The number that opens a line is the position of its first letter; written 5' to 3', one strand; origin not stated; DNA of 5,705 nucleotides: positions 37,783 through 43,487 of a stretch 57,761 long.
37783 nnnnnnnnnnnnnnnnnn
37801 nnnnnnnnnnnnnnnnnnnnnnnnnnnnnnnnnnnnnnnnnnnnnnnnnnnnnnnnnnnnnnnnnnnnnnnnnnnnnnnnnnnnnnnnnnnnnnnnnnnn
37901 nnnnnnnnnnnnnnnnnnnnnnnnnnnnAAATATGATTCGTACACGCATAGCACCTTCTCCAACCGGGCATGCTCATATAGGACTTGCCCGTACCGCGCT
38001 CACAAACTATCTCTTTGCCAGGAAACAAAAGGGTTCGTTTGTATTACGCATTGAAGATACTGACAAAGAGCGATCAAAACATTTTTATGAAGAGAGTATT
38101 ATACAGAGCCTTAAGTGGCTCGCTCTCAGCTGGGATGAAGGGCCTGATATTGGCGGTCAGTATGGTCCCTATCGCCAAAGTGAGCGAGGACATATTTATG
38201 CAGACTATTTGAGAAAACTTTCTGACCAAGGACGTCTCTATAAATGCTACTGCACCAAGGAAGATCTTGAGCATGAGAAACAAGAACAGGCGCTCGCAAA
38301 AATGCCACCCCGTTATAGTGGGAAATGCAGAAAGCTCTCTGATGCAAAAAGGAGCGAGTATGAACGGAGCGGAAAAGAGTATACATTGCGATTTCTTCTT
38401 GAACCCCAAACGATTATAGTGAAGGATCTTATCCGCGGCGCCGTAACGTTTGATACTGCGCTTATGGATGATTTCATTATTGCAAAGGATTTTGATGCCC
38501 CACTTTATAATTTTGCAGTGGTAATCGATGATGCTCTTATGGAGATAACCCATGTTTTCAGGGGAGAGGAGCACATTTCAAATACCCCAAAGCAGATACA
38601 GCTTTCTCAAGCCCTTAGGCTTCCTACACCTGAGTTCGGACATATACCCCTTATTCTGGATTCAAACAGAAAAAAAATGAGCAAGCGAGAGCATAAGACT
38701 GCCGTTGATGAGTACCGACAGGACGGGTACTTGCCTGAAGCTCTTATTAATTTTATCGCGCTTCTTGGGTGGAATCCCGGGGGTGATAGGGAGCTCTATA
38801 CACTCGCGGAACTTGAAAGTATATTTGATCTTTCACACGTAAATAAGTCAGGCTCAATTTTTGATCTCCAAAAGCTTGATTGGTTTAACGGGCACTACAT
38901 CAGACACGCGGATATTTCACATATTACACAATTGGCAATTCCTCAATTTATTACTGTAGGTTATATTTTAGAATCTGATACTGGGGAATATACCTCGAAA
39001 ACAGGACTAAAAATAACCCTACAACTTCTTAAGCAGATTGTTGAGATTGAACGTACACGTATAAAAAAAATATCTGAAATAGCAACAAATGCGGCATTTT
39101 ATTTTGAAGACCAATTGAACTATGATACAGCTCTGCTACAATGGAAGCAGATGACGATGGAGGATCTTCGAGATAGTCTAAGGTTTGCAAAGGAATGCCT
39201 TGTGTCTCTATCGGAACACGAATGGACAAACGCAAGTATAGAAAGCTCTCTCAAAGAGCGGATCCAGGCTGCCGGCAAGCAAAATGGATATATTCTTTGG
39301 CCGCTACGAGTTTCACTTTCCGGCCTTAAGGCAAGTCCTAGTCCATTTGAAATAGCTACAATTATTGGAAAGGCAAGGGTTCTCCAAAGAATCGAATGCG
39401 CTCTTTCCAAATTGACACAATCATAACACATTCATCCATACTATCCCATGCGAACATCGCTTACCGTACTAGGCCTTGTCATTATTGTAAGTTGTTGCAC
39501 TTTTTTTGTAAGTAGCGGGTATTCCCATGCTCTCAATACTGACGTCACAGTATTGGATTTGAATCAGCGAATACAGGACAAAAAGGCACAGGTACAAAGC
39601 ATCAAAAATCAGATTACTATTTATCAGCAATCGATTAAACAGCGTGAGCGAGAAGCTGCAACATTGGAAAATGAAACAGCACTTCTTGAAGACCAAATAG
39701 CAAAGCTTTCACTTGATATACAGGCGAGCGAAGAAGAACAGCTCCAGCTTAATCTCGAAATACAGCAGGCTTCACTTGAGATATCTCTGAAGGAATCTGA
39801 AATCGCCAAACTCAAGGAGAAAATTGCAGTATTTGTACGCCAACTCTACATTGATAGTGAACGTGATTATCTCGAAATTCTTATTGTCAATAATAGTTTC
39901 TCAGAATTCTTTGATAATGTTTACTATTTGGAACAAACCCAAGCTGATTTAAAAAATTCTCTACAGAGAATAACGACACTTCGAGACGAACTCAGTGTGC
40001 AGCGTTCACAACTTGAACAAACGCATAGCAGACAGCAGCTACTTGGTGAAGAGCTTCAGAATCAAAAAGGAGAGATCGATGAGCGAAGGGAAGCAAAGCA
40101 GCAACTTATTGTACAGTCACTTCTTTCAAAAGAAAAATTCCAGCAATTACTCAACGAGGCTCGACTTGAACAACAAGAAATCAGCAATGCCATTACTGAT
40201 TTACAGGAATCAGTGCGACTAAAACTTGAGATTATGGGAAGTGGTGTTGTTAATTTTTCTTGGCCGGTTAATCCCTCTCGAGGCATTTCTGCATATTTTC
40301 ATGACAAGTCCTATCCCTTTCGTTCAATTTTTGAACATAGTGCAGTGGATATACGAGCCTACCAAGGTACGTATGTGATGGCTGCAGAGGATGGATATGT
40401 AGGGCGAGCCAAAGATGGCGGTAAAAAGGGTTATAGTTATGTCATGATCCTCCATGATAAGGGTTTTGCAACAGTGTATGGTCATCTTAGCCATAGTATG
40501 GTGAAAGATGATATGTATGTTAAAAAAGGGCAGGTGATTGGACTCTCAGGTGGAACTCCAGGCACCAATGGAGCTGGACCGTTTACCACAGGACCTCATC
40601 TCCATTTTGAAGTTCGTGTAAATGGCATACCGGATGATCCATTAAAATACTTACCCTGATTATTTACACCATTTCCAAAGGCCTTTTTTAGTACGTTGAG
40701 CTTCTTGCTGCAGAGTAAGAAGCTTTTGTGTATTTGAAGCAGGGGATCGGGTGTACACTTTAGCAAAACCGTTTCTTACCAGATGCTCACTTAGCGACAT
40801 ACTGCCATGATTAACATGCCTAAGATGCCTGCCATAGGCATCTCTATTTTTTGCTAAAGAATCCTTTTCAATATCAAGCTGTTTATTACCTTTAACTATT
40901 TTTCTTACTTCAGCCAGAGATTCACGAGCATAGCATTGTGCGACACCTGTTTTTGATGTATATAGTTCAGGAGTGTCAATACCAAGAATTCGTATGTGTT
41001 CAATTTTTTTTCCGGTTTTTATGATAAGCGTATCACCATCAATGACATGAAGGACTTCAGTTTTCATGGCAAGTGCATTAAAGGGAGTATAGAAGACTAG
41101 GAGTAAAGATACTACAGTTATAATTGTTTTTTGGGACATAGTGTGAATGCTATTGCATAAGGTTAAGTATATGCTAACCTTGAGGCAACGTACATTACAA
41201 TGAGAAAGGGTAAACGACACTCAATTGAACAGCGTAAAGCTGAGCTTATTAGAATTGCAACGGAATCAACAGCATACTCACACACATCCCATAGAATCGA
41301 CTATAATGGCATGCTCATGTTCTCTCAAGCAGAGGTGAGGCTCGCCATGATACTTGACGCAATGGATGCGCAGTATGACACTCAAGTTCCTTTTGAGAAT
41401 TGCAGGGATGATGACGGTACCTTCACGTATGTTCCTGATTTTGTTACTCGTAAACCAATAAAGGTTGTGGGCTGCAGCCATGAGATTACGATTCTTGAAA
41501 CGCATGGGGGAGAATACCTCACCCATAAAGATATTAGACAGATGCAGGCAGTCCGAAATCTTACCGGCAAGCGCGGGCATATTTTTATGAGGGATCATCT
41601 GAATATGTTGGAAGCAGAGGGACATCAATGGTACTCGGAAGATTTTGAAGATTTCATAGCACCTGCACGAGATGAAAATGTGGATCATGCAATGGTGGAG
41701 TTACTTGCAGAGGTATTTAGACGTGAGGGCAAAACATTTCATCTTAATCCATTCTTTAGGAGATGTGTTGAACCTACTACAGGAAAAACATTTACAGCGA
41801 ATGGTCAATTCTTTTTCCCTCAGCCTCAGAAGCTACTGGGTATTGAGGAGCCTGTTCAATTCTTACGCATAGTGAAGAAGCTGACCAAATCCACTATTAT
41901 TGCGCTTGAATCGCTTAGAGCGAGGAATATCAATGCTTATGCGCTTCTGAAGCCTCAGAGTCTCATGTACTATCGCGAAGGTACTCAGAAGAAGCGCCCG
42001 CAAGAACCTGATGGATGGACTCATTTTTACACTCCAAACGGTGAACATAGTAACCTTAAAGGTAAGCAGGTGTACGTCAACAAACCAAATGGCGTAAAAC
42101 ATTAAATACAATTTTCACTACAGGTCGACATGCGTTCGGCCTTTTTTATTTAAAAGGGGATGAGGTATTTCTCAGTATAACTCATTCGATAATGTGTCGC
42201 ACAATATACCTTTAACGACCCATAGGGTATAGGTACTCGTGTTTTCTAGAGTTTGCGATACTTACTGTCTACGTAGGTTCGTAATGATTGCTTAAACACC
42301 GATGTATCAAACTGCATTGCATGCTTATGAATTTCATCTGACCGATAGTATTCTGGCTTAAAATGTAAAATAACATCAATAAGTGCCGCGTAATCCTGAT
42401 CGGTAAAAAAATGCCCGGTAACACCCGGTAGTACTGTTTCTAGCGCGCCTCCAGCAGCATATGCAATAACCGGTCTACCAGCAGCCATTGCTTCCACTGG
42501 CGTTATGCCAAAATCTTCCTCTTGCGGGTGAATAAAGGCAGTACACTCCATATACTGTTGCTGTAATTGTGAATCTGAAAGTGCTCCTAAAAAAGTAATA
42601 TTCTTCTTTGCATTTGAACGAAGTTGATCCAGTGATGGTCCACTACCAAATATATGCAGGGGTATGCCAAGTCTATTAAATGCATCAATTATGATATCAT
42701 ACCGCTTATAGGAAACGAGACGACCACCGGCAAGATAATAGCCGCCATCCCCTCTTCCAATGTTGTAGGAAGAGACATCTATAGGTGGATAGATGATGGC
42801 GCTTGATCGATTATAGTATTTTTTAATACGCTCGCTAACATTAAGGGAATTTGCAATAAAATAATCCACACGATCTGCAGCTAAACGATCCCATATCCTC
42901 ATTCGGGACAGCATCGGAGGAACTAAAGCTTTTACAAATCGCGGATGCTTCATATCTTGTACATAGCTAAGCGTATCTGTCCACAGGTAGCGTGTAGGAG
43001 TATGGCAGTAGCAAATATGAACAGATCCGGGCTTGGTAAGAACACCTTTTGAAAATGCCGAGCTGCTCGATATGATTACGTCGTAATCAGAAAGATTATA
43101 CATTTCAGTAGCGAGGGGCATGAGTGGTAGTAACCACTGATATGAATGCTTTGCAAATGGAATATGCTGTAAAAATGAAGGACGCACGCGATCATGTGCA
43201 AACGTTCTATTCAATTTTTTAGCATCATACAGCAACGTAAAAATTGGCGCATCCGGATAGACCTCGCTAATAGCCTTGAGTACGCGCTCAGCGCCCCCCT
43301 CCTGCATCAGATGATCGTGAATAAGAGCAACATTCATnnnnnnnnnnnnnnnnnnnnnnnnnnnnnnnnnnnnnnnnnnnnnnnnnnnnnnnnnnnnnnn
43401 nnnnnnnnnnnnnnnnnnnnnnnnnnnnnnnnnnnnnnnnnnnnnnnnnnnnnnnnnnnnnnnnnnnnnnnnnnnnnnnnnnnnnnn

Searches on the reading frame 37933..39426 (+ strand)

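Call 19: search_protein_families(library=pfam, proteins=[window:37933-39426:+], max_evalue=0.001)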
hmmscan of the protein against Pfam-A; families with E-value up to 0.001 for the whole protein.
window:37933-39426:+ (497 aa): 2 families
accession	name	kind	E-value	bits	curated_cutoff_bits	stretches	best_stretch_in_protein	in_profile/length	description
PF00749.27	tRNA-synt_1c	-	1.3e-99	333.5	23.4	1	2-317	2-314/314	tRNA synthetases class I (E and Q), catalytic domain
PF19269.4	Anticodon_2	-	8.5e-29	101.2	23.6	1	364-491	14-141/141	Anticodon binding domain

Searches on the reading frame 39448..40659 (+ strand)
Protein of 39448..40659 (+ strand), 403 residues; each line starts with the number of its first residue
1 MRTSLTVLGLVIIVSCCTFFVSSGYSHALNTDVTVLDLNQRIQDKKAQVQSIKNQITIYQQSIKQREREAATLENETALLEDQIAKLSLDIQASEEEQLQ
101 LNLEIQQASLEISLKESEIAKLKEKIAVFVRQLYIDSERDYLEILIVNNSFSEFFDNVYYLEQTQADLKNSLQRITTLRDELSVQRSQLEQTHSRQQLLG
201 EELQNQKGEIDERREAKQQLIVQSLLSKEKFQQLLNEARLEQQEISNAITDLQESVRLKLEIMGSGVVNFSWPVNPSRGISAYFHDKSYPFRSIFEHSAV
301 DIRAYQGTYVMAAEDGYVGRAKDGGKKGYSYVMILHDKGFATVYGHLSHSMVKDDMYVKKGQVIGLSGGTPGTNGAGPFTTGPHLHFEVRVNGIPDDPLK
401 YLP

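Call 19: search_protein_families(library=pfam, proteins=[window:39448-40659:+], max_evalue=0.001)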
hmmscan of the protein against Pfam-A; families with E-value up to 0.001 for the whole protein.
window:39448-40659:+ (403 aa): 1 family
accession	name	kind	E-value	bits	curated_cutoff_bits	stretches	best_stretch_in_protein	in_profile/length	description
PF01551.29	Peptidase_M23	-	2.5e-23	82.5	28.7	1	297-398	3-96/96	Peptidase family M23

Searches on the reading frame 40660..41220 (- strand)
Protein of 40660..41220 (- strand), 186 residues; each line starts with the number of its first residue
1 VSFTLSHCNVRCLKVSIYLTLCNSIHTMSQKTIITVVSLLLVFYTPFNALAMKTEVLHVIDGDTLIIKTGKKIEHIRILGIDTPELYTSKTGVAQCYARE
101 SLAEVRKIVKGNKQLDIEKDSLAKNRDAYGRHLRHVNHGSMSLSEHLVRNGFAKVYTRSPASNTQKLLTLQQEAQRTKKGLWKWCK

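Call 19: search_protein_families(library=pfam, proteins=[window:40660-41220:-], max_evalue=0.001)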
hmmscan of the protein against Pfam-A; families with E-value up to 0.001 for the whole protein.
window:40660-41220:- (186 aa): 1 family
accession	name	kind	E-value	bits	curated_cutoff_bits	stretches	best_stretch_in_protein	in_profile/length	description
PF00565.23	SNase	-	7.5e-19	68.6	21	1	76-183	2-106/107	Staphylococcal nuclease homologue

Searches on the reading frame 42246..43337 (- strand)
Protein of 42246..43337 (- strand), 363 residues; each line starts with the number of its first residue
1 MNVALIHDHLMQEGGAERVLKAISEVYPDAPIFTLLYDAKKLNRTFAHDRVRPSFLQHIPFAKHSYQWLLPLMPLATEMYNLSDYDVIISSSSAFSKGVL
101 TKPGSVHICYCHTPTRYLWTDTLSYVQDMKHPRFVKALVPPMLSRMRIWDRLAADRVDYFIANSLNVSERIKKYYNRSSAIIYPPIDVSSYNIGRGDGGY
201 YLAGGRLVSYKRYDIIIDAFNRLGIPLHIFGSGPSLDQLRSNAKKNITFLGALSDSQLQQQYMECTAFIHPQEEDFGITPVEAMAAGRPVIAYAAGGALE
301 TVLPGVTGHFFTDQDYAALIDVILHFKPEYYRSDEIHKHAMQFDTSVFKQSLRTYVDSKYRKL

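Call 19: search_protein_families(library=pfam, proteins=[window:42246-43337:-], max_evalue=0.001)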
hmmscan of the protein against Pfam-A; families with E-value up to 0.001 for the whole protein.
window:42246-43337:- (363 aa): 3 families
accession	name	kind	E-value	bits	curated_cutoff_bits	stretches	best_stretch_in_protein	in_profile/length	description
PF00534.26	Glycos_transf_1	-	3.2e-23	82.6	26.4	1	201-325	18-154/172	Glycosyl transferases group 1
PF13692.12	Glyco_trans_1_4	-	3.3e-20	73.3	27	1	205-324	8-137/142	Glycosyl transferases group 1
PF13439.12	Glyco_transf_4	-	1.3e-08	35.6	28.5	1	14-189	2-169/170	Glycosyltransferase Family 4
